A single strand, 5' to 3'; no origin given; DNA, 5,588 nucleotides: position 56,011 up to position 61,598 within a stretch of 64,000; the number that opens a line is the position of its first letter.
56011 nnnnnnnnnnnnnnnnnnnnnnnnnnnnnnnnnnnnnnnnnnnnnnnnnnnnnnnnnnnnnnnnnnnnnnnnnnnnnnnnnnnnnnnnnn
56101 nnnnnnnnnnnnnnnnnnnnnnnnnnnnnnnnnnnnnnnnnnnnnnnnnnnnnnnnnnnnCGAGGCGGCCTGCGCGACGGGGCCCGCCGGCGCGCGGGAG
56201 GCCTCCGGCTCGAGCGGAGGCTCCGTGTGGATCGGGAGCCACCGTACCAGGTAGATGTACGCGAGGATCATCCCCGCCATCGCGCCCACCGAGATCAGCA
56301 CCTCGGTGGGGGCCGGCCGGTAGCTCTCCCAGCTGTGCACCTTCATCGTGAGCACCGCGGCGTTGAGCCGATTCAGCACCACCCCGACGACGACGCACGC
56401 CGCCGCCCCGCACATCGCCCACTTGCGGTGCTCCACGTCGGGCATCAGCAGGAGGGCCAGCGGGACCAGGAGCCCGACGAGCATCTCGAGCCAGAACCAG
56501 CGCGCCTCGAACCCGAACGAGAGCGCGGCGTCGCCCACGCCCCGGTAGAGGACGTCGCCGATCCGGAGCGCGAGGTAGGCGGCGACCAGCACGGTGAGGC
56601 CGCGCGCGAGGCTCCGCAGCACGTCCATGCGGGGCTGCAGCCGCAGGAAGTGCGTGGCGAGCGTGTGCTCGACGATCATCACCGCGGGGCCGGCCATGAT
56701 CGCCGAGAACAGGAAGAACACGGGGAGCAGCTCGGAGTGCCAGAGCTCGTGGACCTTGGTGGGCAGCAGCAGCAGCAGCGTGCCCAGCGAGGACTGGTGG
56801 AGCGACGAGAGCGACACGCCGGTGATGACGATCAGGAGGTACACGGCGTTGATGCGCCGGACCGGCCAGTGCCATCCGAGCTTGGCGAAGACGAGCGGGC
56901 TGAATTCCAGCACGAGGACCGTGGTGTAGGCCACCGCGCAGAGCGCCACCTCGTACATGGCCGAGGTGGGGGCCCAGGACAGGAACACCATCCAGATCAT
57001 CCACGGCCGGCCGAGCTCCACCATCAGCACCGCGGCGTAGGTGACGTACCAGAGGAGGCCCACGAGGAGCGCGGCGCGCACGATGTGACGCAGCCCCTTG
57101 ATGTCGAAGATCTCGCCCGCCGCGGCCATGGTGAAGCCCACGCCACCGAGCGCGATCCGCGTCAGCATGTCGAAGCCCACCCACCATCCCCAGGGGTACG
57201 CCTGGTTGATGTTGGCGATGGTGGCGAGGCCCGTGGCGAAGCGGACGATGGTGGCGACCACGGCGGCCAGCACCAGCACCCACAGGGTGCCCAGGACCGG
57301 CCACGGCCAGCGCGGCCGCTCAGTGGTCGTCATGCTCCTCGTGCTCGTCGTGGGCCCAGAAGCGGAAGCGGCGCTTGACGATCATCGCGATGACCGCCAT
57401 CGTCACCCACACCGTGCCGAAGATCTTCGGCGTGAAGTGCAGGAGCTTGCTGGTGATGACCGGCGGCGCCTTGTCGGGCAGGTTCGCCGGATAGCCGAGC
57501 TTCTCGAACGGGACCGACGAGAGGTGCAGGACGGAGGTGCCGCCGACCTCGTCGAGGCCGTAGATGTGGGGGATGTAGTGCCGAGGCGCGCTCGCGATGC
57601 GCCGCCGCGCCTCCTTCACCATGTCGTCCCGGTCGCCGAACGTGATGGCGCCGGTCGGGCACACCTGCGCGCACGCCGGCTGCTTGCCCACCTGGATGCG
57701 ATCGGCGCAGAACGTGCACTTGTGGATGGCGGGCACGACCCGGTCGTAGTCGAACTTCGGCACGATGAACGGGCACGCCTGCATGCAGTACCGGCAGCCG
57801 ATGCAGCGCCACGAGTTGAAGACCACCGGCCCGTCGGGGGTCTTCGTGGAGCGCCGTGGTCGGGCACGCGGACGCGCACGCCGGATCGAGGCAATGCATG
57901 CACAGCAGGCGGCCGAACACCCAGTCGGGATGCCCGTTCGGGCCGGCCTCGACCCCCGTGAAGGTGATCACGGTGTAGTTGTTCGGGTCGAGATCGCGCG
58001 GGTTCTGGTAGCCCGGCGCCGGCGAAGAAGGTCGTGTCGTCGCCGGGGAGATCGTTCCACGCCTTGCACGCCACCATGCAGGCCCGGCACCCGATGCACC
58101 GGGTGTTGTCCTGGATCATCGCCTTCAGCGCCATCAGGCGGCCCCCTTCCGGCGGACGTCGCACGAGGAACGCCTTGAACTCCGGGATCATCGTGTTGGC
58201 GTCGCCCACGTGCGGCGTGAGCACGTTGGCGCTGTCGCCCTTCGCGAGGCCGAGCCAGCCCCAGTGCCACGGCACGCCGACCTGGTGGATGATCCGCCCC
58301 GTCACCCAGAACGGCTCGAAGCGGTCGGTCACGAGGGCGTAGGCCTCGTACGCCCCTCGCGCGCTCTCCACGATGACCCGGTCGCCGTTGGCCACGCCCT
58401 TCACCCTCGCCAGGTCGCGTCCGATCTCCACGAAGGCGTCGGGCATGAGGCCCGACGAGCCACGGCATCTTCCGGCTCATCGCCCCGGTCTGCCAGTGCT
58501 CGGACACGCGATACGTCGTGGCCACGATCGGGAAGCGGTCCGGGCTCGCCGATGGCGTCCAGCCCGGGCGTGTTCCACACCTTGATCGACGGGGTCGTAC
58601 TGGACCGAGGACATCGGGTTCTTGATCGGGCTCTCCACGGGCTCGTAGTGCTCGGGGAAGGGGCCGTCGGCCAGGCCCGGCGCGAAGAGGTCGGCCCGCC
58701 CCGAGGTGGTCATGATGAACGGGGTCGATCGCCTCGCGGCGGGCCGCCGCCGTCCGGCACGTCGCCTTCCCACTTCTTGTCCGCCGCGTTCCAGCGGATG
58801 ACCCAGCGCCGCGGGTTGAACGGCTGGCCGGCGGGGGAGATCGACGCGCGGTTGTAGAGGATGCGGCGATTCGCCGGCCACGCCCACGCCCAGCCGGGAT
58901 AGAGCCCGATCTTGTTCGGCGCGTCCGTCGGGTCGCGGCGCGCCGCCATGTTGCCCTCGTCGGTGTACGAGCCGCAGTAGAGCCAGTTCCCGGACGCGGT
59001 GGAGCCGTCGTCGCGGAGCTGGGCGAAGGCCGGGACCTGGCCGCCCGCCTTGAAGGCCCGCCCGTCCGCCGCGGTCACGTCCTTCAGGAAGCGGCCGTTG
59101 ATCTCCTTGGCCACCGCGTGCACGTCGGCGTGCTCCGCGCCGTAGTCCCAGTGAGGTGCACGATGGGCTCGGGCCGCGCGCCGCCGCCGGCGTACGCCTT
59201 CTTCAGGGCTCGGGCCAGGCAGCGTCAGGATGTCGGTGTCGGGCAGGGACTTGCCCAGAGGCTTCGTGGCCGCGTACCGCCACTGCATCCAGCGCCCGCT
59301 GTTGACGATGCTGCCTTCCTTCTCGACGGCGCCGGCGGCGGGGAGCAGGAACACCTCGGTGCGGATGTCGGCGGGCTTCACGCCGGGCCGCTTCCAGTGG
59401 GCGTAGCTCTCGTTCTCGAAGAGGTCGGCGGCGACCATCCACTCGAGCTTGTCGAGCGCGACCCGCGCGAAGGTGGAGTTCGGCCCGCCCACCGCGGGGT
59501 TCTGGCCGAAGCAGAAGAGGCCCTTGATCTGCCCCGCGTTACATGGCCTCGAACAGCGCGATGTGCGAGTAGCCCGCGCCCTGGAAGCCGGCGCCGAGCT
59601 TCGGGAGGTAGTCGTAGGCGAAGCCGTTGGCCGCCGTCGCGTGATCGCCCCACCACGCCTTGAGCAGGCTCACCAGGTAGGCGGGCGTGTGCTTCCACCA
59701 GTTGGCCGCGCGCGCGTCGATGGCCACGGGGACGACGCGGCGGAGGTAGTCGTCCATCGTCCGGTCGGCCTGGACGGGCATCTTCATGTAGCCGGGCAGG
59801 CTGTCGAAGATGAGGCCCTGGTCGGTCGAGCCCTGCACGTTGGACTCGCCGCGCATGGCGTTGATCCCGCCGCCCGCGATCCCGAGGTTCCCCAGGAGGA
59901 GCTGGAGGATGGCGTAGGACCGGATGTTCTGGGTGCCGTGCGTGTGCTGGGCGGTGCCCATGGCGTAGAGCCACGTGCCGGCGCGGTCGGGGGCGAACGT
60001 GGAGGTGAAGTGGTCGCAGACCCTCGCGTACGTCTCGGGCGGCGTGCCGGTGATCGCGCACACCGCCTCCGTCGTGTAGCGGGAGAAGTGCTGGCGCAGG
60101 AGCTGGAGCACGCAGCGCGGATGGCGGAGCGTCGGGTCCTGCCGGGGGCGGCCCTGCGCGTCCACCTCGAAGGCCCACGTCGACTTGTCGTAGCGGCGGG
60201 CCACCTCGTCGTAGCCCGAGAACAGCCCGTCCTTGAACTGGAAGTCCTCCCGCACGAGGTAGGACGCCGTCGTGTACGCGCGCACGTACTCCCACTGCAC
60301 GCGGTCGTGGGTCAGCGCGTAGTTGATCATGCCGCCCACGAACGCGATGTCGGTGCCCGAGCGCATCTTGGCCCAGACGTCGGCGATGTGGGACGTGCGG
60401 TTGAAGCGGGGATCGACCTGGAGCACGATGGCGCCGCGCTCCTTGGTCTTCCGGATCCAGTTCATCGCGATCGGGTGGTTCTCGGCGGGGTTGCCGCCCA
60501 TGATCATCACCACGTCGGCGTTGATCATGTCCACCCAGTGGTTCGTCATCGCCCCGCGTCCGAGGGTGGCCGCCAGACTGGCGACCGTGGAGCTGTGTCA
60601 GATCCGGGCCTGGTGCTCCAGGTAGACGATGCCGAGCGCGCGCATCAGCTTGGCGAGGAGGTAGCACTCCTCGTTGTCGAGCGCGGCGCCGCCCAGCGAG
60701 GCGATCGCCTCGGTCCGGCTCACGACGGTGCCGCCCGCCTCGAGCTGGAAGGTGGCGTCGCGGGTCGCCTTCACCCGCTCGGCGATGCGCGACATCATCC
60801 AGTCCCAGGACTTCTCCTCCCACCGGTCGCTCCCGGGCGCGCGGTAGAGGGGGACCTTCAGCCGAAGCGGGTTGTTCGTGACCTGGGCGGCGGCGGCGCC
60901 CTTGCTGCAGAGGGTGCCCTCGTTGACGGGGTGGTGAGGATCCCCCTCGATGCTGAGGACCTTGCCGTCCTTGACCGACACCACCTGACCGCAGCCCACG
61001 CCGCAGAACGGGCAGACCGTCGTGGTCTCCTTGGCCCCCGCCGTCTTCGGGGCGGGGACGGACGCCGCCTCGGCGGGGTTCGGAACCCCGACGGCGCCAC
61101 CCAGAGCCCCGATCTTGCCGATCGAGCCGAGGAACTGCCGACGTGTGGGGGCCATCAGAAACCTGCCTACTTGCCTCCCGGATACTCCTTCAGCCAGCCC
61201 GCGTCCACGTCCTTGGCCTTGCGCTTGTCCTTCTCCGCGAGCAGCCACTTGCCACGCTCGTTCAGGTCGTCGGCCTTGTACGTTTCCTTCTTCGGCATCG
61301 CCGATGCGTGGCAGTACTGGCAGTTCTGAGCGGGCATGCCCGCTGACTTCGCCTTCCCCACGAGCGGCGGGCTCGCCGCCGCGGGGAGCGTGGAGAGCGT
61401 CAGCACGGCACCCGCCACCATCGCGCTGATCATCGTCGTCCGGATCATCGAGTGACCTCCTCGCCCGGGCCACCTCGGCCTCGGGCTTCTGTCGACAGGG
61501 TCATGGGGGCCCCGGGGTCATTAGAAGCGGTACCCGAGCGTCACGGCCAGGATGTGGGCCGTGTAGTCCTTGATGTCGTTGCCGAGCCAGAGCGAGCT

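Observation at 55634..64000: Porin-cytochrome conduit (MtrA/MtrB-PioB-like) in one operon-like string with a selenocysteine periplasmic formate dehydrogenase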

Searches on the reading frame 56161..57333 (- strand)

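Call 5: search_protein_families(library=ncbifam, max_evalue=0.01, proteins=[window:56161-57333:-])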
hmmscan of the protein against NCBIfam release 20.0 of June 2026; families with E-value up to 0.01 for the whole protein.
seq(391 aa): 4 families
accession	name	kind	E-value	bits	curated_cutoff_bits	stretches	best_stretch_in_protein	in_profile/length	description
NF008133.1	PRK10881.1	equivalog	6e-77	259.6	450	1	17-368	19-373/377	Ni/Fe-hydrogenase cytochrome b subunit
NF045714.1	sulf_resp_HmcC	equivalog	2.5e-65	221.2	550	1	19-373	10-372/376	sulfate respiration complex protein HmcC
NF041784.1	mnquin_red_QrcD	equivalog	6.2e-29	101.5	570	1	14-369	22-401/408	menaquinone reductase integral membrane subunit QrcD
TIGR03148.1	cyt_nit_nrfD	equivalog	2e-08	33.9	347.6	1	80-323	44-305/316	cytochrome c nitrite reductase subunit NrfD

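Call 6: search_protein_families(library=pfam, max_evalue=0.01, proteins=[window:56161-57333:-])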
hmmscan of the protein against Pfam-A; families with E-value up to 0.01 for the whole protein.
seq(391 aa): 1 family
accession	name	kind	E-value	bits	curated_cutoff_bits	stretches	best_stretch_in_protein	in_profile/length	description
PF03916.19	NrfD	-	8.1e-20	72.1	25.8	1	43-323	6-302/313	Polysulphide reductase, NrfD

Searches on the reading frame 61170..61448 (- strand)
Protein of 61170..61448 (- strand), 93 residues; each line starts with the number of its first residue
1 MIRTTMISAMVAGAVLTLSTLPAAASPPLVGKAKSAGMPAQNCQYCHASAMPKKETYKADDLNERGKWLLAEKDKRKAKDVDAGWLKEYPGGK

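Call 5: search_protein_families(library=ncbifam, max_evalue=0.01, proteins=[window:61170-61448:-])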
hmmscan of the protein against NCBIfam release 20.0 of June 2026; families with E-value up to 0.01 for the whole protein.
seq(93 aa): 0 families

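Call 6: search_protein_families(library=pfam, max_evalue=0.01, proteins=[window:61170-61448:-])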
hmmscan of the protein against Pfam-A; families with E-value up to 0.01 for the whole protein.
seq(93 aa): 0 families

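Call 49: search_solved_structures(query=window:61170-61448:-, max_evalue=10)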
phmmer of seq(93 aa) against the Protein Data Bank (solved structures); distinct sequences matched with E-value up to 10: 1.
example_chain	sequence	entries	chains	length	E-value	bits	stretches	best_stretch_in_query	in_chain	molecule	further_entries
3oue_A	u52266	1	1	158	3.1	11.2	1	10-59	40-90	Cytochrome c family protein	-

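Call 51: find_homologous_proteins(query=window:61170-61448:-, max_evalue=0.001)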
Query seq(93 aa) (93 aa): 236 proteins with E <= 0.001 among 245 candidates; the best 120 are listed.
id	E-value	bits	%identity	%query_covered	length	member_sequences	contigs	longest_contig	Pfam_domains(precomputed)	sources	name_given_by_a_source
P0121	3.0e-54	198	98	100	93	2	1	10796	-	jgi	jgi:hypothetical protein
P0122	4.5e-52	191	96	100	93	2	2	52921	-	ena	-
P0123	2.7e-45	170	84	100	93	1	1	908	-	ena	-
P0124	7.9e-42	159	75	100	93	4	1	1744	-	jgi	jgi:hypothetical protein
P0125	4.0e-41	156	75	100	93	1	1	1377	-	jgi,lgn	jgi:hypothetical protein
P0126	4.3e-39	150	76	100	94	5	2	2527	-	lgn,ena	-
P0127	6.8e-35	136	67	100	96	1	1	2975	-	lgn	-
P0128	2.2e-34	135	67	100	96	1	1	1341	-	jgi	jgi:hypothetical protein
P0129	2.5e-34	135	66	100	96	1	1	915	-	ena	-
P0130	3.1e-34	134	67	100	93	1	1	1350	-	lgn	-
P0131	3.8e-34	134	63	100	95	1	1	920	-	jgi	-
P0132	3.9e-34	134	63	100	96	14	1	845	-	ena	-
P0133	1.1e-33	133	68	100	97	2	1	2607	-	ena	-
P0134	1.4e-33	132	68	97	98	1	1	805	-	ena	-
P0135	2.7e-33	131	67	100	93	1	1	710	-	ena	-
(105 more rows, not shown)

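Call 52: find_encoding_contigs(protein=P0122, flank=10000, max_places=3)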
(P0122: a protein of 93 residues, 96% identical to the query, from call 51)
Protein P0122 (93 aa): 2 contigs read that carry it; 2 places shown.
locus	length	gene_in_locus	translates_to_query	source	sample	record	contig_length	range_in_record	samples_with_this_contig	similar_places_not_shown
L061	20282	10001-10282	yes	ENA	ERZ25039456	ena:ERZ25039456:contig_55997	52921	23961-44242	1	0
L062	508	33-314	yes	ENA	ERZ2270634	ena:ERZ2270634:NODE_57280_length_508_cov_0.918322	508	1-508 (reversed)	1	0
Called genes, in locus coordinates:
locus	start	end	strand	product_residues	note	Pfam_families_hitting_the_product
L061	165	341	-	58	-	-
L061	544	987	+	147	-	PF02080:TrkA_C (weak)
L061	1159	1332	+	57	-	PF06826:Asp-Al_Ex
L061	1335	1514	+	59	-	PF06826:Asp-Al_Ex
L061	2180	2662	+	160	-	PF11737:DUF3300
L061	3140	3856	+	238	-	PF11453:DUF2950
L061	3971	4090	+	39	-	PF11453:DUF2950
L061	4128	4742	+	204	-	PF11604:CusF_Ec (faint)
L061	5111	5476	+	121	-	PF00196:GerE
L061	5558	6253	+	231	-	PF03264:Cytochrom_NNT, PF14522:Cytochrome_C7 (faint), PF22113:Mtrc-MtrF_II-IV_dom (faint), PF14537:Cytochrom_c3_2 (faint)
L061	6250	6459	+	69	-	-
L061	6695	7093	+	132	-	-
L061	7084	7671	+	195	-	PF14522:Cytochrome_C7 (faint), PF22113:Mtrc-MtrF_II-IV_dom (faint), PF14537:Cytochrom_c3_2 (weak), PF09699:Paired_CXXCH_1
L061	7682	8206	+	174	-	-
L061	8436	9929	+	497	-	PF11854:MtrB_PioB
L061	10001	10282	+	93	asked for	-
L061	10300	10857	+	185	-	PF04879:Molybdop_Fe4S4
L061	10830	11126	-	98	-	-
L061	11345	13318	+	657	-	PF01568:Molydop_binding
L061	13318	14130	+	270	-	PF00037:Fer4 (faint), PF12837:Fer4_6 (faint), PF12838:Fer4_7, PF13237:Fer4_10, PF13247:Fer4_11, PF12838:Fer4_7 (weak), PF12797:Fer4_2 (weak), PF13187:Fer4_9 (weak), +2 more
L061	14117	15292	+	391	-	PF03916:NrfD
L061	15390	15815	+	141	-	-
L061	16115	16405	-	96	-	-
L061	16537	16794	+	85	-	PF00437:T2SSE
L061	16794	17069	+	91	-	-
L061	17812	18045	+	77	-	-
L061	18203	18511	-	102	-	-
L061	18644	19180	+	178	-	-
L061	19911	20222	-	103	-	PF07617:DUF1579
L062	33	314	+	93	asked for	-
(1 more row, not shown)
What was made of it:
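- On DmsE/MtrA/MtoA/PioA decaheme family (TIGR03508): The L061 copy, from DNA 98% identical to the window, is frame-broken (call 52).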

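Call 64: predict_structure(alignment_id=A3)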
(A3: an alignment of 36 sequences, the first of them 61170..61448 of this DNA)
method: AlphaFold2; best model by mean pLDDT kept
length: 93 residues; sequences in the alignment: 36
mean_pLDDT: 52.5   pTM: 0.24
mean pLDDT of the five models: 52.5, 51.8, 51.2, 50.2, 47.6
residues with pLDDT >= 90: 0; 70-90: 0; 50-70: 58; < 50: 35
segments of 3 or more residues with pLDDT < 50: 18-25, 37-39, 41-43, 46-52, 77-80
pLDDT, mean of each block of 10 residues (from residue 1): 51 50 50 52 49 52 60 55 55 47
secondary structure, 60 per line:
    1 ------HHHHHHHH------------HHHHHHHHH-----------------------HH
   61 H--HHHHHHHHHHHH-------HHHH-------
elements in order: H7-14 H27-35 H64-75 H83-86
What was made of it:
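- On Mto-type cluster (MtoAB + NapC/NirT ImoA + periplasmic monoheme): The AlphaFold model was too poor to compare (pLDDT 52, call 64).
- Tried and rejected: I therefore ran no fold comparison with MtoD (call 64).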

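Call 65: search_solved_structures(query=A3, max_evalue=10, show_alignments=2)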
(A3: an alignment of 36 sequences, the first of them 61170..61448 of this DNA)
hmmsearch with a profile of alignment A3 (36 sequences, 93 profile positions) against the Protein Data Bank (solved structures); distinct sequences matched with E-value up to 10: 4.
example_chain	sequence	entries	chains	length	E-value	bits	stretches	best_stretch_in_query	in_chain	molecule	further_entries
7xxf_C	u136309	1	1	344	0.4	14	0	25-50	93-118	Photosynthetic reaction center cytochrome c subunit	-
8zk2_C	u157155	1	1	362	1.3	12.3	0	41-50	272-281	Photosynthetic reaction center cytochrome c subunit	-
8ki5_A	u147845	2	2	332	1.9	11.8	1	34-75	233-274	PhmA | diterpene synthase, PhmA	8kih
7o0u_C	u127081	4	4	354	5.3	10.4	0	26-49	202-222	MULTIHEME_CYTC domain-containing protein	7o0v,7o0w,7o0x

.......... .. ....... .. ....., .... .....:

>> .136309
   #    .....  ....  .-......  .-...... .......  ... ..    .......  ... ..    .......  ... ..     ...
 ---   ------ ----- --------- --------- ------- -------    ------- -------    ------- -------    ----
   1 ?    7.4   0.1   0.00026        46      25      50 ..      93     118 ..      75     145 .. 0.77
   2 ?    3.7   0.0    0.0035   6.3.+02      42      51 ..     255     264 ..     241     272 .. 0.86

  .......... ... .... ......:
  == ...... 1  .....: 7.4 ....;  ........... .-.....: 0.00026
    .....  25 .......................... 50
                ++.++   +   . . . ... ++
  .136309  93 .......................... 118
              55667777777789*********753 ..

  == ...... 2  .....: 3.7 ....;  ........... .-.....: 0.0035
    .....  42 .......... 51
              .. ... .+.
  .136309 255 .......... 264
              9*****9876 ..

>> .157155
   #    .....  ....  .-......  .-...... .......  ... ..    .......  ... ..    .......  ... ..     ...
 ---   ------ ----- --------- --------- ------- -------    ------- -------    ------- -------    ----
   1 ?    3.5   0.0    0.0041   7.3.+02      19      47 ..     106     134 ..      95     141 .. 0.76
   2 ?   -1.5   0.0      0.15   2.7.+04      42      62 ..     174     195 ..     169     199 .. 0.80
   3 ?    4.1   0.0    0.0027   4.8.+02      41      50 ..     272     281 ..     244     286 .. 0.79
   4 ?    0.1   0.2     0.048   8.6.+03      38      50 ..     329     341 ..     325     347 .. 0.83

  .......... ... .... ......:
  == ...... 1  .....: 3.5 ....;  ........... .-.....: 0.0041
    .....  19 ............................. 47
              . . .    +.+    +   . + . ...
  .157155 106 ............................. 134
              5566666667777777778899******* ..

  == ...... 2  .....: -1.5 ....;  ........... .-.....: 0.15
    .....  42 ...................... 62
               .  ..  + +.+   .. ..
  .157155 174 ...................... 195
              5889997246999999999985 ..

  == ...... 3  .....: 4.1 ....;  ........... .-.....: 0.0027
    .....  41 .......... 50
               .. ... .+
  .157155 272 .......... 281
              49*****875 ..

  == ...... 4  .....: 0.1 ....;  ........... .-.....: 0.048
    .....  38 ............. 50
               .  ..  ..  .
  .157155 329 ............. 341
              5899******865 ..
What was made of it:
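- On Mto-type cluster (MtoAB + NapC/NirT ImoA + periplasmic monoheme): The PDB holds solved MtoD, but single-sequence and profile searches of it found nothing better than E 0.4 (calls 49, 65).
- Closest known: Mto cluster of Sideroxydans lithotrophicus ES-1. Different: The 93-aa monoheme has no detectable sequence similarity to solved cytochromes (calls 49, 65).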

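Call 84: search_protein_families(library=ncbifam, max_evalue=0.001, proteins=[L061:5558-6250:+])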
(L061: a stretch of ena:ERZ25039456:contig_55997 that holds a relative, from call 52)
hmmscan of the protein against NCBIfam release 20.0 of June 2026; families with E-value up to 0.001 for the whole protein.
L061:5558-6250:+ (231 aa): 6 families
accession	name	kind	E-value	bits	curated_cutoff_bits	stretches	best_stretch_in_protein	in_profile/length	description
TIGR03153.1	cytochr_NrfH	equivalog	1.6e-11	44.4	134.2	1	78-219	6-133/138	cytochrome c nitrite reductase small subunit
TIGR02162.1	torC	equivalog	6e-09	35.6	478.2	1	73-170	18-109/387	pentaheme c-type cytochrome TorC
TIGR02161.1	napC_nirT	subfamily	1.8e-08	34.5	310.6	1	68-169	15-109/185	periplasmic nitrate (or nitrite) reductase c-type cytochrome, NapC/NirT family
NF011606.0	PRK15032.1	equivalog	5.5e-07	29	455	1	72-158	18-97/390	pentaheme c-type cytochrome TorC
NF007906.0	PRK10617.1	equivalog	2.6e-06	27.4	349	1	73-155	28-104/200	cytochrome c-type protein NapC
TIGR03507.1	decahem_SO1788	subfamily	2.8e-05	22.8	209.3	1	96-148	614-666/672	OmcA/MtrC family decaheme c-type cytochrome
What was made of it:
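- On Mto-type cluster (MtoAB + NapC/NirT ImoA + periplasmic monoheme): It scores far below the NCBIfam NapC/NirT and NrfH cut-offs (call 84).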
